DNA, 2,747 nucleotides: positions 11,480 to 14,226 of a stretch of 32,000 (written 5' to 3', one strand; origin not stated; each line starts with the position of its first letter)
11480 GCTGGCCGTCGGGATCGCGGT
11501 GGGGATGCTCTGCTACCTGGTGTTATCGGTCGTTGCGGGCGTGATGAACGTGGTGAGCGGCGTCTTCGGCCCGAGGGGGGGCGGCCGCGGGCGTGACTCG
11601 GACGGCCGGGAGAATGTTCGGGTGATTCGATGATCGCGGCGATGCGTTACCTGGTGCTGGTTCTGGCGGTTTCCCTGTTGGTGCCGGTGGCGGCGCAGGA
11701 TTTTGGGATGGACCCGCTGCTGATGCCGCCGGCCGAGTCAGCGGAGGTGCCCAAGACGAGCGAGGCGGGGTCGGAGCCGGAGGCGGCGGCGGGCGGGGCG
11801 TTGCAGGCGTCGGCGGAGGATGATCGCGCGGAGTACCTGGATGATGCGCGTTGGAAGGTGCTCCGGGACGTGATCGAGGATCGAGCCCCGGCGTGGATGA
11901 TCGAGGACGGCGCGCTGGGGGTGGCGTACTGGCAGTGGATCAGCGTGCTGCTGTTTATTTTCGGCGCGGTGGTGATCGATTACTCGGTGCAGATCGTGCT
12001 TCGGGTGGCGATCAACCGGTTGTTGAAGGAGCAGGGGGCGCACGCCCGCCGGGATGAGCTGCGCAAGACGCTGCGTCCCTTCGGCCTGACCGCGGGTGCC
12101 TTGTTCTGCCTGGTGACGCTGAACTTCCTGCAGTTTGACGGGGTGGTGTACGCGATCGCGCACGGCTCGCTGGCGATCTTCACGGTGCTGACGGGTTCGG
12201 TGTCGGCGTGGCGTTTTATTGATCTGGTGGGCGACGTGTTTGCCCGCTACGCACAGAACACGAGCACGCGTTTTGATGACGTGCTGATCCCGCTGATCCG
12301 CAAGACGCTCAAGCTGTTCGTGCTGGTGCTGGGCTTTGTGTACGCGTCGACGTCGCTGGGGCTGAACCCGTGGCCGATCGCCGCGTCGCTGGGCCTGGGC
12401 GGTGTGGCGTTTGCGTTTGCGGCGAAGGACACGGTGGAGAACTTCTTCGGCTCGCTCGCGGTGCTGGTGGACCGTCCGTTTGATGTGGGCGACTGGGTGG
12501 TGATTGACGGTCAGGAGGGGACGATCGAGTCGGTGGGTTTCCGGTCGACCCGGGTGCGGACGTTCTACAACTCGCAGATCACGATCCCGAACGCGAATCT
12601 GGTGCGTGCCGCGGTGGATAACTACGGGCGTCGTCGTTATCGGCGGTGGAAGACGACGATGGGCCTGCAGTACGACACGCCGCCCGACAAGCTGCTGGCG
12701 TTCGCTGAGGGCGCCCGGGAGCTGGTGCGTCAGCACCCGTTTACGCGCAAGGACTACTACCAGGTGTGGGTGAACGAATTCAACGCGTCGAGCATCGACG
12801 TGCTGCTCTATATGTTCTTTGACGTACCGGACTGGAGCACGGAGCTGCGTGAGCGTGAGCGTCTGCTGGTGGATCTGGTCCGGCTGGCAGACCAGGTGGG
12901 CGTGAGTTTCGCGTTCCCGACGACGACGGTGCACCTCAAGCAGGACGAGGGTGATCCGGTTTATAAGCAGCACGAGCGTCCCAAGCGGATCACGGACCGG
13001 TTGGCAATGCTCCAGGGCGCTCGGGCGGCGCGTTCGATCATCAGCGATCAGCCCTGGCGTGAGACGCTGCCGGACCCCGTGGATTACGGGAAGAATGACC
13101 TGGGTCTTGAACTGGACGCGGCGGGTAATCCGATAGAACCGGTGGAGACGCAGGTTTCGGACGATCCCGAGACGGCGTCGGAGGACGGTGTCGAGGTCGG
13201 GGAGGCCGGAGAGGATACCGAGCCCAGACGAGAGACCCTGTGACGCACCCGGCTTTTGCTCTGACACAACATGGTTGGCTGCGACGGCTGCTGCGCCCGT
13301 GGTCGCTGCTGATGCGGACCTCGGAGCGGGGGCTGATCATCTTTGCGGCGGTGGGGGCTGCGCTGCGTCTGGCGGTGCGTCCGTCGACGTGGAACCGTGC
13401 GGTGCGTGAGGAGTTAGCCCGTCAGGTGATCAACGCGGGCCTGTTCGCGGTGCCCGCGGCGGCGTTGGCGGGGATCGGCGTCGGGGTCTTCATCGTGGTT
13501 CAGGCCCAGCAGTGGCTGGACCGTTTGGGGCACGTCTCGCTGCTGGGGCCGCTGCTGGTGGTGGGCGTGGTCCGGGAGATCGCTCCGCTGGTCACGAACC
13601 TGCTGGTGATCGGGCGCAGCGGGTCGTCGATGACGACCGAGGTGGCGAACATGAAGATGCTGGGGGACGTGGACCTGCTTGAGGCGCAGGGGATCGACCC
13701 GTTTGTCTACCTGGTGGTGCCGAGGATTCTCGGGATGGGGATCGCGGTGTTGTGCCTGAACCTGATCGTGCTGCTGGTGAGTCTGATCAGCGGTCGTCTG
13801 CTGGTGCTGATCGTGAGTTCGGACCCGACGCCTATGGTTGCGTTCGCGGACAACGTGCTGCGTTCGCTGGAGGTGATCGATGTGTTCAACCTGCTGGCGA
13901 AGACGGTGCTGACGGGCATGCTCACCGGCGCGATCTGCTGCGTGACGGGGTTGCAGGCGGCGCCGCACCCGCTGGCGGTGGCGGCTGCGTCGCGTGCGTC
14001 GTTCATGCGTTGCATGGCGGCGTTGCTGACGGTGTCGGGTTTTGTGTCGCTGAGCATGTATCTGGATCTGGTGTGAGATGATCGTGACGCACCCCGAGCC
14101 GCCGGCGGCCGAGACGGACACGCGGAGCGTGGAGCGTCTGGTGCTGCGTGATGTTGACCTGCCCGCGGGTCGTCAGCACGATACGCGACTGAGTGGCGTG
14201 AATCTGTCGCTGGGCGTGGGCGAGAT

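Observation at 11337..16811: MscS channel hard-wired into an Mla/MCE-type lipid-transport operon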

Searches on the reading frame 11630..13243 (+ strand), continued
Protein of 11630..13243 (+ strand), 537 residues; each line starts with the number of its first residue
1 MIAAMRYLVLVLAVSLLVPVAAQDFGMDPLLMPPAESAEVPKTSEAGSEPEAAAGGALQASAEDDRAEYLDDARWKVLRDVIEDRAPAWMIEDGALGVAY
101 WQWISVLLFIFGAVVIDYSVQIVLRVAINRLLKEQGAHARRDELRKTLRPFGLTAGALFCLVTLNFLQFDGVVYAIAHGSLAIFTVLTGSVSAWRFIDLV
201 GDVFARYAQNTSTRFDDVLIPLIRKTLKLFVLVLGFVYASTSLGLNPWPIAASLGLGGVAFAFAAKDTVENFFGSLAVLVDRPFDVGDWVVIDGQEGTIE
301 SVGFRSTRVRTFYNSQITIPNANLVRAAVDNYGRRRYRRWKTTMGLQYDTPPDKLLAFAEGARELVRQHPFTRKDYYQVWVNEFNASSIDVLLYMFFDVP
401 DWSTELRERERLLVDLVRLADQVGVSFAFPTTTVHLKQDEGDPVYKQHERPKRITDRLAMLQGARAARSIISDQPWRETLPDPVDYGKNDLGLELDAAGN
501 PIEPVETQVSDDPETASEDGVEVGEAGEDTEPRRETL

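Call 66: search_solved_structures(query=window:11630-13240:+, max_evalue=0.001)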
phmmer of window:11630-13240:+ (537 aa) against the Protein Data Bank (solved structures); distinct sequences matched with E-value up to 0.001: 44.
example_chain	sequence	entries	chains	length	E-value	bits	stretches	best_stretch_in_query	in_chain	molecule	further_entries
9e68_G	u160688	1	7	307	1.5e-33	119.5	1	222-437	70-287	MscS/YnaI chimera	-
5y4o_A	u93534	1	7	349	1.8e-33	119.2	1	222-437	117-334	Low conductance mechanosensitive channel YnaI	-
9e63_A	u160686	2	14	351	2.2e-33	118.9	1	222-437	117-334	Low conductance mechanosensitive channel YnaI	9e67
9e62_A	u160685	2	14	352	2.6e-33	118.7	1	222-437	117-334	Low conductance mechanosensitive channel YnaI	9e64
9h95_A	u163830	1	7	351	2.6e-33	118.7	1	222-437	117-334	Low conductance mechanosensitive channel YnaI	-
6urt_G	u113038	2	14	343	2.7e-33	118.6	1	222-436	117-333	Low conductance mechanosensitive channel YnaI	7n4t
6zye_E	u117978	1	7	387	3.1e-33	118.4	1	222-437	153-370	YnaI,Low conductance mechanosensitive channel YnaI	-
9h2p_A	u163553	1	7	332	3.3e-33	118.4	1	221-436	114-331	Low conductance mechanosensitive channel YnaI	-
6zyd_E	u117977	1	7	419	3.9e-33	118.1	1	222-437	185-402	Low conductance mechanosensitive channel YnaI,Low conductance mechanosensitive channel Yna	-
9e65_A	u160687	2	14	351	8e-33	117.1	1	222-437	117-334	Low conductance mechanosensitive channel YnaI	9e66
7onj_A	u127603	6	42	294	1.3e-18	70.2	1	196-448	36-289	Mechanosensitive channel of small conductance (MscS) | Small-conductance mechanosensitive channel | Mechanosensitive channel MscS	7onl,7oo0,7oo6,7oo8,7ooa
9p0n_A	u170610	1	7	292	1.6e-18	69.9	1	196-448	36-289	Small-conductance mechanosensitive channel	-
7dlu_A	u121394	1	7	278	2.1e-18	69.5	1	183-365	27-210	Mechanosensitive ion channel MscS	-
6rld_A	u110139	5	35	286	7.3e-18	67.7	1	196-441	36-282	Small-conductance mechanosensitive channel | Mechanosensitive channel MscS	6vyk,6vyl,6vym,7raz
6pwo_A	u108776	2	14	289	7.9e-18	67.6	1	196-441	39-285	Small-conductance mechanosensitive channel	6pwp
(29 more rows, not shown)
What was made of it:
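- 11630..13243 (+): YnaI-like MscS-family mechanosensitive channel with an N-terminal signal-like helix. PDB best hit is YnaI, 1.8e-33 (call 66).
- On MscS mechanosensitive channel family: YnaI and MscS PDB hits (call 66). The PDB alignment to YnaI does span residues 222-437 (call 66).
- Checked: Closest solved structure is E. coli YnaI, 1.8e-33 (call 66).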

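Call 70: find_encoding_contigs(protein=P0005, flank=6000, max_places=1)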
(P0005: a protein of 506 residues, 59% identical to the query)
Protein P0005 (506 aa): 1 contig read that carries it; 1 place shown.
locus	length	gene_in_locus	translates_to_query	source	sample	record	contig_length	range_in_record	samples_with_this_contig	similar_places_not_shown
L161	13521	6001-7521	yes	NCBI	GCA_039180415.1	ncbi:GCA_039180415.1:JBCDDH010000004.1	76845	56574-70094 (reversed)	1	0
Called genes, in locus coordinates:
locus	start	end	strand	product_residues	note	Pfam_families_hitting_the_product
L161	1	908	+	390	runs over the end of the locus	PF03022:MRJP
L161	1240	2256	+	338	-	PF04616:Glyco_hydro_43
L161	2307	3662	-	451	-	PF13520:AA_permease_2, PF00324:AA_permease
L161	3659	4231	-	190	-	PF00440:TetR_N, PF16925:TetR_C_13 (weak), PF21993:TetR_C_13_2 (weak)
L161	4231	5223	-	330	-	PF00581:Rhodanese, PF08241:Methyltransf_11 (weak), PF13649:Methyltransf_25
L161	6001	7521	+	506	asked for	PF00924:MS_channel_2nd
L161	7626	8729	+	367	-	PF00248:Aldo_ket_red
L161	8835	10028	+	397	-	PF00162:PGK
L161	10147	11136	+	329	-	-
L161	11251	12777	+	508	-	PF00884:Sulfatase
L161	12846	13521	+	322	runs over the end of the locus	-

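Call 71: find_encoding_contigs(protein=P0010, flank=6000, max_places=1)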
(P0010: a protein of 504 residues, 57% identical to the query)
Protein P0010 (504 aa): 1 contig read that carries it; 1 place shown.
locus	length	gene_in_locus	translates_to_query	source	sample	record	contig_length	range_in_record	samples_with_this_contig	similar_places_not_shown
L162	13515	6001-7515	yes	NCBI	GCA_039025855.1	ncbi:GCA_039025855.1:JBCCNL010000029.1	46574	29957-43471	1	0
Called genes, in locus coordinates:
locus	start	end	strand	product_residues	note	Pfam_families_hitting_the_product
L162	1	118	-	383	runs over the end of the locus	PF00155:Aminotran_1_2 (weak), PF01041:DegT_DnrJ_EryC1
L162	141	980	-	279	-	PF07963:N_methyl (weak)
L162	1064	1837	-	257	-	-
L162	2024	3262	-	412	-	PF00764:Arginosuc_synth, PF20979:Arginosuc_syn_C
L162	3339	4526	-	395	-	PF01041:DegT_DnrJ_EryC1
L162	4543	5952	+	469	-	PF01565:FAD_binding_4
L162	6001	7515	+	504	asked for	PF21088:MS_channel_1st (faint), PF00924:MS_channel_2nd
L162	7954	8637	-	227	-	PF17263:DUF5329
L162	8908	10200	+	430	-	-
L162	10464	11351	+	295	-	PF13857:Ank_5 (faint), PF13606:Ank_3 (faint), PF13637:Ank_4 (faint), PF12796:Ank_2 (weak), PF00023:Ank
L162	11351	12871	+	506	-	PF13857:Ank_5 (faint), PF13606:Ank_3 (faint), PF00023:Ank (faint), PF12796:Ank_2 (weak), PF13637:Ank_4 (weak), PF12796:Ank_2 (weak)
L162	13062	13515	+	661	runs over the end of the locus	PF00023:Ank (faint), PF13857:Ank_5 (faint), PF13637:Ank_4 (faint), PF13606:Ank_3 (faint), PF12796:Ank_2 (weak)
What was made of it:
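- The next-closest orthologues, P0005 (59%) and P0010 (57%), have unrelated downstream genes (calls 70, 71).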

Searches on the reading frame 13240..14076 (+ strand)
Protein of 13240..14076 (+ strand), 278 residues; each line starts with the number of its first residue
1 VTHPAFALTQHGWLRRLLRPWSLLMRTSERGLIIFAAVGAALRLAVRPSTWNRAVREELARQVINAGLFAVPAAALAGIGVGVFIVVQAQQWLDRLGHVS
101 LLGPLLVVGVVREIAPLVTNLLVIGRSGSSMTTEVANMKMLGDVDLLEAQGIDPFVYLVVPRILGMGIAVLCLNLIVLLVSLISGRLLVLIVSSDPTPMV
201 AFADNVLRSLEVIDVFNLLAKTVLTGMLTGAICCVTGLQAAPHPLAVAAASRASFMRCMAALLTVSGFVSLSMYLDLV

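Call 4: search_protein_families(library=pfam, proteins=[window:13240-14076:+], max_evalue=0.01)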
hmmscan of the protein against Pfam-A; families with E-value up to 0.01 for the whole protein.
window:13240-14076:+ (278 aa): 1 family
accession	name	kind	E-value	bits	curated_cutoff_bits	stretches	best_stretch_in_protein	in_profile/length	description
PF02405.21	MlaE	-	6.3e-43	147.3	22.5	1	60-270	2-210/212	Permease MlaE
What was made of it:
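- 13240..14076 (+): MlaE-family permease, first gene of the inserted four-gene cassette. PF02405, 147 bits (call 4).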

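Call 38: search_protein_families(library=ncbifam, proteins=[window:13240-14076:+], max_evalue=0.01)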
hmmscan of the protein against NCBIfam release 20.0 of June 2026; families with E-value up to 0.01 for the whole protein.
window:13240-14076:+ (278 aa): 2 families
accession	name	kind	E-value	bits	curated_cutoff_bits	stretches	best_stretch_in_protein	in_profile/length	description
TIGR00056.1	TIGR00056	subfamily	5.8e-28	98.2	212.2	1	59-273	44-256/260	MlaE family lipid ABC transporter permease subunit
NF033619.1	perm_MlaE_1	exception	2e-22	80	315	1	55-264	34-242/253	lipid asymmetry maintenance ABC transporter permease subunit MlaE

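Call 67: search_solved_structures(query=window:13240-14073:+, max_evalue=0.001)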
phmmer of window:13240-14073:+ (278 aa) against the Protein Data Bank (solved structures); distinct sequences matched with E-value up to 0.001: 6.
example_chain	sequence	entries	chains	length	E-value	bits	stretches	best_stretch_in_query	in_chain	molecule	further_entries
7ch8_G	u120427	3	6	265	1.1e-16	64.3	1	56-267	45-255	Probable permease of ABC transporter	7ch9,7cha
6z5u_A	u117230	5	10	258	8.2e-15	58.2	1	62-256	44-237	ABC transporter permease | Intermembrane phospholipid transport system permease protein MlaE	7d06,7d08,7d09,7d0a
6ic4_G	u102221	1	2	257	9.1e-15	58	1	62-256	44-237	ABC transporter permease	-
6xbd_G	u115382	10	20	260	2.3e-12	50.1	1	55-265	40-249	Phospholipid ABC transporter permease protein MlaE | Uncharacterized protein | Lipid asymmetry maintenance ABC transporter permease subunit MlaE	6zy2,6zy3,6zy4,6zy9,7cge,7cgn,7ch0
8fed_I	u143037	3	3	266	3.3e-12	49.6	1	45-266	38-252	Conserved hypothetical integral membrane protein Yrbe1a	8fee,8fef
8fed_J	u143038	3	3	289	2.9e-08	36.7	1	75-274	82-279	ABC-transporter integral membrane protein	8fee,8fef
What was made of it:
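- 13240..14076 (+): PDB hits to MlaE and YrbE1A, 1e-16 to 3e-12 (call 67).
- On Mla (MlaFEDB) ABC lipid transporter: PDB MlaE hits (call 67).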
